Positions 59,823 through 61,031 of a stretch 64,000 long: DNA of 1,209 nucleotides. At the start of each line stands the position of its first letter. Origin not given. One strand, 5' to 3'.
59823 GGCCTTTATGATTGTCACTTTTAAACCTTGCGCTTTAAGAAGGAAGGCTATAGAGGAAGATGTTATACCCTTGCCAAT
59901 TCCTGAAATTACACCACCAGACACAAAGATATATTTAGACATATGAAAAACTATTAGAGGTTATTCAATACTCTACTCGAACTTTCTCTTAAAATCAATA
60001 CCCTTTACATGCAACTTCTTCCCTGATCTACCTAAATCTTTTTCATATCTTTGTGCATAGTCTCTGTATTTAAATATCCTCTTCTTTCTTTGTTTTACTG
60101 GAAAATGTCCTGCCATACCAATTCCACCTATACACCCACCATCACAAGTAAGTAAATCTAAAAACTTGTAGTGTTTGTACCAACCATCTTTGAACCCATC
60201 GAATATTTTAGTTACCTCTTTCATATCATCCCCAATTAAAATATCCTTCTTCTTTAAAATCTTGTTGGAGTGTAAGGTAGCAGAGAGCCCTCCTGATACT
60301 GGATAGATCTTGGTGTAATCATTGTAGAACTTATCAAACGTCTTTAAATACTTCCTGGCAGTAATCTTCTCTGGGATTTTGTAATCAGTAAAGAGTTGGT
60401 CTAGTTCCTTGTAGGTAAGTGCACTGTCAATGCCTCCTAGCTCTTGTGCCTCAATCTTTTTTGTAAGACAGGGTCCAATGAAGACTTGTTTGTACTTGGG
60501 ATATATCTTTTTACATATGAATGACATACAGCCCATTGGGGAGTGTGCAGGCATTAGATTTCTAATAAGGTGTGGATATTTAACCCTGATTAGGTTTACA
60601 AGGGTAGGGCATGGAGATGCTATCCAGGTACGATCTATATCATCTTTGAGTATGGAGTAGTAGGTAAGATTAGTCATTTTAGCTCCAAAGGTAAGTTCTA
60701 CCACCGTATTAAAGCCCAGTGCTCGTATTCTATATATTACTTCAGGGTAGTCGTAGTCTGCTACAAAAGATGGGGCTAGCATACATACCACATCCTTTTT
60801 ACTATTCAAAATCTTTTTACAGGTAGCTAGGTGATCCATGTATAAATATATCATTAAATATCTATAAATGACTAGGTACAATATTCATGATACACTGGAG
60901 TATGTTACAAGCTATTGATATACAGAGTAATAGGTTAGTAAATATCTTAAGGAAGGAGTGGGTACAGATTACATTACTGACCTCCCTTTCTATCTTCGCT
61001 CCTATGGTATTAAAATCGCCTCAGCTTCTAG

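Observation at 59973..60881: Minimal H-cluster-domain-only [FeFe]-hydrogenase-like protein with altered active-site motifs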

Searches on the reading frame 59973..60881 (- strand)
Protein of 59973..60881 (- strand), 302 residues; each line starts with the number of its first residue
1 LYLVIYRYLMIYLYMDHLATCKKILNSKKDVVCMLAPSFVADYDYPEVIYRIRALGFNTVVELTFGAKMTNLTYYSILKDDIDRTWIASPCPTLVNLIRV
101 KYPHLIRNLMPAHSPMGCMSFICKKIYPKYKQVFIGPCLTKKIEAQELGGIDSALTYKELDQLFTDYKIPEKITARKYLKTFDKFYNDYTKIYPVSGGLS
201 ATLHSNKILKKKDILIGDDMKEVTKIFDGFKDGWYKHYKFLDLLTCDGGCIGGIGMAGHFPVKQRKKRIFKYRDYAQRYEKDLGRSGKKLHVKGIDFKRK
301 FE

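Call 3: search_protein_families(library=pfam, proteins=[window:59973-60881:-], max_evalue=1)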
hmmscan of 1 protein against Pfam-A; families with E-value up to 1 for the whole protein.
window:59973-60881:- (302 aa): 1 family
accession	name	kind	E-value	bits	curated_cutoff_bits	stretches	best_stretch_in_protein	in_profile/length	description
PF02906.19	Fe_hyd_lg_C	-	1.8e-34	119.9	22.1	1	30-253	2-244/245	Iron only hydrogenase large subunit, C-terminal domain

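Call 4: search_protein_families(library=ncbifam, proteins=[window:59973-60881:-], max_evalue=1)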
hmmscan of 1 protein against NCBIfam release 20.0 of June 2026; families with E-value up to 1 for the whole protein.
window:59973-60881:- (302 aa): 4 families
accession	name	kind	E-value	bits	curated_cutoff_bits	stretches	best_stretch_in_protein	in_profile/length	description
TIGR04105.1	FeFe_hydrog_B1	subfamily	1.1e-36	126.5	450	1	23-256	216-458/462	monomeric [FeFe] hydrogenase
TIGR02512.1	FeFe_hydrog_A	subfamily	1.3e-19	70.3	405.95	2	47-199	114-285/375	[FeFe] hydrogenase, group A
NF040763.1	FeFe_hydrog_A6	exception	2.4e-16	59.2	765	2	49-170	254-394/571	NADH-dependent [FeFe] hydrogenase, group A6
NF040762.1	Hydr_FeFe_Clost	exception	3.4e-15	55.7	900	2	49-223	252-447/572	ferredoxin hydrogenase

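Call 5: search_solved_structures(query=window:59976-60839:-, max_evalue=1, show_alignments=3)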
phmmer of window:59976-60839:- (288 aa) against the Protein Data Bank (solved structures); distinct sequences matched with E-value up to 1: 42.
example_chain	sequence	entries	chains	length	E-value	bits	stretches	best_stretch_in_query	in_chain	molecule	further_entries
8cjy_A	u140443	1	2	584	3.7e-14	55.8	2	34-197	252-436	Iron hydrogenase 1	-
7qhf_A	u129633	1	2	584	5.1e-14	55.4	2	34-200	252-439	Iron hydrogenase 1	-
6gly_A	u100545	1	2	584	7.1e-14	54.9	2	34-200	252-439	Iron hydrogenase 1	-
6glz_A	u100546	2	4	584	7.1e-14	54.9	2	34-200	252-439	Iron hydrogenase 1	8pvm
6gm1_A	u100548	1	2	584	7.5e-14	54.8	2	34-200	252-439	Iron hydrogenase 1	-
6gm0_A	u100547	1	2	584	9.9e-14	54.4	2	34-200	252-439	Iron hydrogenase 1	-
1c4a_A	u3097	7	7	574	1.2e-13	54.1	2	34-198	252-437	PROTEIN (FE-ONLY HYDROGENASE) | PROTEIN (PERIPLASMIC HYDROGENASE 1) | Iron hydrogenase 1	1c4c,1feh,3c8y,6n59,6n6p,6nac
6gm3_A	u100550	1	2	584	1.3e-13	54.1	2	34-200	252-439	Iron hydrogenase 1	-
6gm8_A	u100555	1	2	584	1.3e-13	54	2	34-200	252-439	Iron hydrogenase 1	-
5la3_A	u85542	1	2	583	1.3e-13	54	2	34-200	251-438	Iron hydrogenase 1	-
4xdd_A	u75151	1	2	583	1.3e-13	54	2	34-200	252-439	Iron hydrogenase 1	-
9rj9_A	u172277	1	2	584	1.3e-13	54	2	34-200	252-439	Iron hydrogenase 1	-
9rjo_A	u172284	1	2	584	1.3e-13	54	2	34-200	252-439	Iron hydrogenase 1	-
6gm4_A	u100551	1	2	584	1.3e-13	54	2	34-200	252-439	Iron hydrogenase 1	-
4xdc_A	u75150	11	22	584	1.3e-13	54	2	34-200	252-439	Iron hydrogenase 1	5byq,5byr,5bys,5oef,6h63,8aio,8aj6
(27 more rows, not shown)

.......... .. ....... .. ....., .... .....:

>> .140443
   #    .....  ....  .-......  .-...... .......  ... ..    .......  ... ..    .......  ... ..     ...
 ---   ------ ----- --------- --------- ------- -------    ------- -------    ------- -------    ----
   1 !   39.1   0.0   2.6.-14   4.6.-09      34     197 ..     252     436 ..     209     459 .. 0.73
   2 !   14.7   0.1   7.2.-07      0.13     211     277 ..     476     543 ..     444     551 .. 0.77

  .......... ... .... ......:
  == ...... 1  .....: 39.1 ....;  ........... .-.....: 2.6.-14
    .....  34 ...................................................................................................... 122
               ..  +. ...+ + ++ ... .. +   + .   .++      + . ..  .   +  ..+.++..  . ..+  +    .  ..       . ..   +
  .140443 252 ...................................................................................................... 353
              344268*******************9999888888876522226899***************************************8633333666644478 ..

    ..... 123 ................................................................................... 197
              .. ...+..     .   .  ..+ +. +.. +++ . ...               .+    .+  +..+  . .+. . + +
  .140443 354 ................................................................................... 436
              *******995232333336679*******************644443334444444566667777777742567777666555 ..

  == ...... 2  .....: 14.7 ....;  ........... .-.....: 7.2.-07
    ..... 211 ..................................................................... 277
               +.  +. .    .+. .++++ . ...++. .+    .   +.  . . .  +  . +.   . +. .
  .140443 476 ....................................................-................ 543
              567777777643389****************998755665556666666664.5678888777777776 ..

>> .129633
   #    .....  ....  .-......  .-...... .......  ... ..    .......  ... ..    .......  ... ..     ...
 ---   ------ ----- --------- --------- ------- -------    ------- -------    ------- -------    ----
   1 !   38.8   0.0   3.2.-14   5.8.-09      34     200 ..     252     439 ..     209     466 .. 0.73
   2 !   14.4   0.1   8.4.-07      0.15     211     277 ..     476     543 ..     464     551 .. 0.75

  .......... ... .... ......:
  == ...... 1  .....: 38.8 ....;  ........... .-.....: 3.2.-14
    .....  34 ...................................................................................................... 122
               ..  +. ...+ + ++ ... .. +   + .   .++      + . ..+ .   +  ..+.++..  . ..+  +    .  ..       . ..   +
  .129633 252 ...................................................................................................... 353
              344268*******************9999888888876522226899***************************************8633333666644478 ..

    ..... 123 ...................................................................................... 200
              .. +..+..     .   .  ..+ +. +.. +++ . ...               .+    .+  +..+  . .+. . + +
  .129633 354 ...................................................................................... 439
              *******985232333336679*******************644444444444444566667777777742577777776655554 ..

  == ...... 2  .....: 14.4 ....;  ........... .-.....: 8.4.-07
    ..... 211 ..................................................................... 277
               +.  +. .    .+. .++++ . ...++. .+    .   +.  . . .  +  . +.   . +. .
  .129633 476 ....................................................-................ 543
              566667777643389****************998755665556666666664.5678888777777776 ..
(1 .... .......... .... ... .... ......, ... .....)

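Call 8: find_homologous_proteins(query=window:59976-60839:-, max_evalue=0.00001)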
Query window:59976-60839:- (288 aa): 1249 proteins with E <= 0.00001 among 1763 candidates; the best 120 are listed.
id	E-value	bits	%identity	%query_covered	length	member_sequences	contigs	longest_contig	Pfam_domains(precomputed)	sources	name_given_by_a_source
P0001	4.3e-182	622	100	93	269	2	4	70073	PF02906.20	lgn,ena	-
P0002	5.7e-170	582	84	100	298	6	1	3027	PF02906.20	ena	-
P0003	2.9e-167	573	84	100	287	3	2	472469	PF02906.20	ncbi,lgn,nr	ncbi:hypothetical protein K8R14_04040 [bacterium]|nr:hypothetical protein [bacterium]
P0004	1.3e-156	538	75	100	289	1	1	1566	PF02906.20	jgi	jgi:iron only hydrogenase large subunit-like protein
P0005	8.7e-155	532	74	100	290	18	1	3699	PF02906.20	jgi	jgi:iron only hydrogenase large subunit-like protein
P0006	2.7e-153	527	75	100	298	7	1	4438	PF02906.20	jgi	-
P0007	1.8e-151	521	73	100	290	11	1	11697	PF02906.20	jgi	jgi:iron only hydrogenase large subunit-like protein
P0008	3.2e-151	521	76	100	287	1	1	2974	PF02906.20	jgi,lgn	jgi:iron only hydrogenase large subunit-like protein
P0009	5.6e-151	520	74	100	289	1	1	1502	PF02906.20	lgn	-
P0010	7.2e-151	519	76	100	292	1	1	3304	PF02906.20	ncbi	-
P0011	8.9e-150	516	74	100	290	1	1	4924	PF02906.20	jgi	jgi:iron only hydrogenase large subunit-like protein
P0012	6.1e-149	513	74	100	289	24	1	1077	PF02906.20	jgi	jgi:iron only hydrogenase large subunit-like protein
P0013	2.1e-147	508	71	100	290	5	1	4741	PF02906.20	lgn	-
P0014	7.5e-147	506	74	100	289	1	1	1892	PF02906.20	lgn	-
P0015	8.1e-147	506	71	100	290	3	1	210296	PF02906.20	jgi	jgi:iron only hydrogenase large subunit-like protein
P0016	3.5e-146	504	77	93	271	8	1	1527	PF02906.20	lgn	-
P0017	5.5e-146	503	71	100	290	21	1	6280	PF02906.20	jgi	jgi:iron only hydrogenase large subunit-like protein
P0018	5.7e-145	500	78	93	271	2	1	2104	PF02906.20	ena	-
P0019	1.6e-144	499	76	93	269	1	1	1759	PF02906.20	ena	-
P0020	2.8e-144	498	75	93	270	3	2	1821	PF02906.20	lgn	-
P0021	1.3e-143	496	71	100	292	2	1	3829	PF02906.20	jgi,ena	-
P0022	2.3e-143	495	75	93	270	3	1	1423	PF02906.20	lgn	-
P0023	9.1e-142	490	75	93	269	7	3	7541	PF02906.20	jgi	jgi:iron only hydrogenase large subunit-like protein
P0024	1.3e-141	489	73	93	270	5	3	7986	PF02906.20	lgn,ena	-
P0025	2.4e-139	482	74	93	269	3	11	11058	PF02906.20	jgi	jgi:iron only hydrogenase large subunit-like protein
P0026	1.1e-132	460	66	100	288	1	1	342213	PF02906.20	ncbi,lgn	-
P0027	4.0e-132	458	65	99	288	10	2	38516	PF02906.20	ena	-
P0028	2.8e-131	455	70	93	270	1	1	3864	PF02906.20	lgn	-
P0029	1.9e-129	449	65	100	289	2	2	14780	PF02906.20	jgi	jgi:iron only hydrogenase large subunit-like protein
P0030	1.5e-128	446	66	99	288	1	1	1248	PF02906.20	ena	-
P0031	1.7e-127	443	68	93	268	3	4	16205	PF02906.20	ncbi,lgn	-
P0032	1.9e-127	443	66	96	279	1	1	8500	PF02906.20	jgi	jgi:iron only hydrogenase large subunit-like protein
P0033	9.3e-127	440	65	99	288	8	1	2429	PF02906.20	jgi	jgi:iron only hydrogenase large subunit-like protein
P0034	1.3e-126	440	67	96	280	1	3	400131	PF02906.20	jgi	jgi:iron only hydrogenase large subunit-like protein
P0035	2.9e-126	439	65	95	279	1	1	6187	PF02906.20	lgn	-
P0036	4.2e-126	438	65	99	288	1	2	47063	PF02906.20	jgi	-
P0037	4.8e-126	438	67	95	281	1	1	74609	PF02906.20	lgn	-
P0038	1.5e-125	436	66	97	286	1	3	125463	PF02906.20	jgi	-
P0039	2.0e-125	436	66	97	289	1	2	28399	PF02906.20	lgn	-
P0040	2.0e-125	436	66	97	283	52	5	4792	PF02906.20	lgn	-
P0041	2.1e-125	436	65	96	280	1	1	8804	PF02906.20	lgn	-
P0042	2.4e-125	436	66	95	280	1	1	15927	PF02906.20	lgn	-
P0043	3.6e-125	435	66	94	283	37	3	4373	PF02906.20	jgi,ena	-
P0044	7.8e-125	434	68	95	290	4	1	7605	PF02906.20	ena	-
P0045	1.7e-124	433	68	95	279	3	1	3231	PF02906.20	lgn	-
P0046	4.2e-124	432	64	96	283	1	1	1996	PF02906.20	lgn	-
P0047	1.1e-123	430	65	96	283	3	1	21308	PF02906.20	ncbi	-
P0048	1.9e-123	429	68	93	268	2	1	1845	PF02906.20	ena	-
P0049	2.0e-123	429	61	100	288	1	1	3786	PF02906.20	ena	-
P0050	4.0e-123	428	65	96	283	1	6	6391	PF02906.20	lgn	-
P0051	5.6e-123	428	66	94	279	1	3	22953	PF02906.20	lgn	-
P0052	5.8e-123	428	68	95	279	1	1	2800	PF02906.20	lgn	-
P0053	5.8e-123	428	68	95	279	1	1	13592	PF02906.20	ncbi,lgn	-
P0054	6.7e-123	428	65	95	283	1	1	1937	PF02906.20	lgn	-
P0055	7.0e-123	428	68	95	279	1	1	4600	PF02906.20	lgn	-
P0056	1.1e-122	427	65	95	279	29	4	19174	PF02906.20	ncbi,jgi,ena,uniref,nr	ncbi:hypothetical protein A3J98_00195 [candidate division WS6 bacterium RIFOXYC1_FULL_33_10]|uniref:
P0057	1.1e-122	427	66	94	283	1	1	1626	PF02906.20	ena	-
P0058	1.3e-122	427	65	96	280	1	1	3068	PF02906.20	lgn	-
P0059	1.7e-122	426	63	96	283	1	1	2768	PF02906.20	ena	-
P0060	2.8e-122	426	65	96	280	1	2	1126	PF02906.20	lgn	-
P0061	3.2e-122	425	65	95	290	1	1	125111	PF02906.20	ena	-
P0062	3.5e-122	425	68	94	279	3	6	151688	PF02906.20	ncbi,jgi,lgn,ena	-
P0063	4.1e-122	425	65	96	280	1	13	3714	PF02906.20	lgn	-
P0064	5.1e-122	425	62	99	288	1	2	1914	PF02906.20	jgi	jgi:iron only hydrogenase large subunit-like protein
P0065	5.1e-122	425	64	96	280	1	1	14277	PF02906.20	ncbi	-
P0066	5.3e-122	425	63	97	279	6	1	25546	PF02906.20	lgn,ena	-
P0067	6.2e-122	424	65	96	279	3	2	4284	PF02906.20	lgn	-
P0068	6.6e-122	424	65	96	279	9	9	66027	PF02906.20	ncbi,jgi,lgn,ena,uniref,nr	ncbi:hypothetical protein A3K02_02825 [candidate division WS6 bacterium RIFOXYD1_FULL_33_8]|uniref:N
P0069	7.5e-122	424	67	95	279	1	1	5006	PF02906.20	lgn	-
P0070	9.9e-122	424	65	94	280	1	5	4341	PF02906.20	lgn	-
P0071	1.6e-121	423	63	97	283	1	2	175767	PF02906.20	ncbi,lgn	-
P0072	2.9e-121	422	64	96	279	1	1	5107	PF02906.20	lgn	-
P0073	3.0e-121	422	66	95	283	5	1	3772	PF02906.20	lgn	-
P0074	3.1e-121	422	65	95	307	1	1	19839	PF02906.20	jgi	jgi:iron only hydrogenase large subunit-like protein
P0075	4.1e-121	422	65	96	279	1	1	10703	PF02906.20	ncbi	-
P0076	4.4e-121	422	64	97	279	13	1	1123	PF02906.20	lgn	-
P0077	4.7e-121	422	63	97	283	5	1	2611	PF02906.20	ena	-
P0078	5.9e-121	421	62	96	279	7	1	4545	PF02906.20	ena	-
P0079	9.8e-121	421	65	95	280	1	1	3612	PF02906.20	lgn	-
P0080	1.2e-120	420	64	93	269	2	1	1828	PF02906.20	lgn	-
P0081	1.5e-120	420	66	94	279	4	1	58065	PF02906.20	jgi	-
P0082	2.2e-120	419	63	98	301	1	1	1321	PF02906.20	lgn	-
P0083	2.8e-120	419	64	97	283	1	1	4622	PF02906.20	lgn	-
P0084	3.3e-120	419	63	97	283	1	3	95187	PF02906.20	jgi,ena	-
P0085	3.8e-120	419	66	93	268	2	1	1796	PF02906.20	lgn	-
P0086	3.9e-120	419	65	93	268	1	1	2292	PF02906.20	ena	-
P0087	4.3e-120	418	62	96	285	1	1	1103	PF02906.20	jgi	jgi:iron only hydrogenase large subunit-like protein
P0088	5.8e-120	418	62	96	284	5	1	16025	PF02906.20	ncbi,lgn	-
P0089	7.0e-120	418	66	94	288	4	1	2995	PF02906.20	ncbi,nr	ncbi:MAG: [Fe-Fe] hydrogenase large subunit C-terminal domain-containing protein [Candidatus Dojkaba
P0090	7.5e-120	418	63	93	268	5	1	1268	PF02906.20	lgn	-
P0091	8.8e-120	417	62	97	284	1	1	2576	PF02906.20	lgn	-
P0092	9.0e-120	417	62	94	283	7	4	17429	PF02906.20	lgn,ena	-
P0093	1.6e-119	417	62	97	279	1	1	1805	PF02906.20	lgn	-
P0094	3.2e-119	416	62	96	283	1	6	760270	PF02906.20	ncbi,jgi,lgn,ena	jgi:iron only hydrogenase large subunit-like protein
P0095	3.4e-119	415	62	96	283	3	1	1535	PF02906.20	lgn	-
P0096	3.8e-119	415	61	94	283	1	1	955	PF02906.20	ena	-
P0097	4.5e-119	415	62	96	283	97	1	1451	PF02906.20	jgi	-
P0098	5.9e-119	415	62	96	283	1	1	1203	PF02906.20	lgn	-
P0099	8.2e-119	414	63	95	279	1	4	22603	PF02906.20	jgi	jgi:iron only hydrogenase large subunit-like protein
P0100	8.5e-119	414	63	94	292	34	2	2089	PF02906.20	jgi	-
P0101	8.6e-119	414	66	96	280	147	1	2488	PF02906.20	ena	-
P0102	1.0e-118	414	65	94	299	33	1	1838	PF02906.20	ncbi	-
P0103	1.2e-118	414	61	96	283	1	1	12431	PF02906.20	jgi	jgi:iron only hydrogenase large subunit-like protein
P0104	1.3e-118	414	62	94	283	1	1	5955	PF02906.20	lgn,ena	-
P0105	3.1e-118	412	62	96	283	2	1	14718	PF02906.20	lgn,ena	-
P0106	3.3e-118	412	63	96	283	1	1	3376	PF02906.20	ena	-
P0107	5.4e-118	412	63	96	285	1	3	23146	PF02906.20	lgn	-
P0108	6.2e-118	411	64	94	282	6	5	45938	PF02906.20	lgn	-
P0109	7.5e-118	411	62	96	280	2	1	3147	PF02906.20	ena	-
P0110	8.8e-118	411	62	94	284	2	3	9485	PF02906.20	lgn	-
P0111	1.1e-117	411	62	93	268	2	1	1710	PF02906.20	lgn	-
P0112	1.1e-117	411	61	95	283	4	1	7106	PF02906.20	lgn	-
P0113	1.1e-117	411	63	95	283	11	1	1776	PF02906.20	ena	-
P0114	1.8e-117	410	62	94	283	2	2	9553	PF02906.20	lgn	-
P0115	2.5e-117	409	62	96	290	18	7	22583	PF02906.20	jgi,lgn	jgi:iron only hydrogenase large subunit-like protein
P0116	2.6e-117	409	64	94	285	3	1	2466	PF02906.20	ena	-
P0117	3.6e-117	409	62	94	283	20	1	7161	PF02906.20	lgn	-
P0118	8.4e-117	408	63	94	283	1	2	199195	PF02906.20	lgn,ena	-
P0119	1.3e-116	407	61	95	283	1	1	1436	PF02906.20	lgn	-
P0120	1.7e-116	407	65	96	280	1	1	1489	PF02906.20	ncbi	-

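Call 22: search_protein_representatives(protein=window:59976-60839:-)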
Query: 288 residues. Proteins with E-value up to 0.001 (for the whole library): 1984; up to 1e-10: 921; up to 1e-30: 34. The best 150 are listed.
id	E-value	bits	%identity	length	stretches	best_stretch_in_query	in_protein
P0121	4.2e-101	354.4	55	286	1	2-287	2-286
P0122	3.8e-62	226.5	45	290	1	8-286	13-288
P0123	8.2e-62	225.4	41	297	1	13-288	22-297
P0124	6.1e-61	222.6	41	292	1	9-286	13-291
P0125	1.3e-59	218.1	41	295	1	9-286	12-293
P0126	2.3e-59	217.4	43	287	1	10-287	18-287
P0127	7.1e-59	215.8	42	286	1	10-287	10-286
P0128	4.0e-57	210.0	40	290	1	7-287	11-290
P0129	6.3e-56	206.1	54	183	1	102-287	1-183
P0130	3.7e-55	203.6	45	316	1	14-286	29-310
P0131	5.4e-54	199.8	39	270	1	9-260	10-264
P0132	6.7e-53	196.2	40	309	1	11-284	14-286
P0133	7.2e-50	186.2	39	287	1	9-271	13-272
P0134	3.9e-47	177.2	44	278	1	13-287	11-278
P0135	5.4e-47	176.8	40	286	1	13-287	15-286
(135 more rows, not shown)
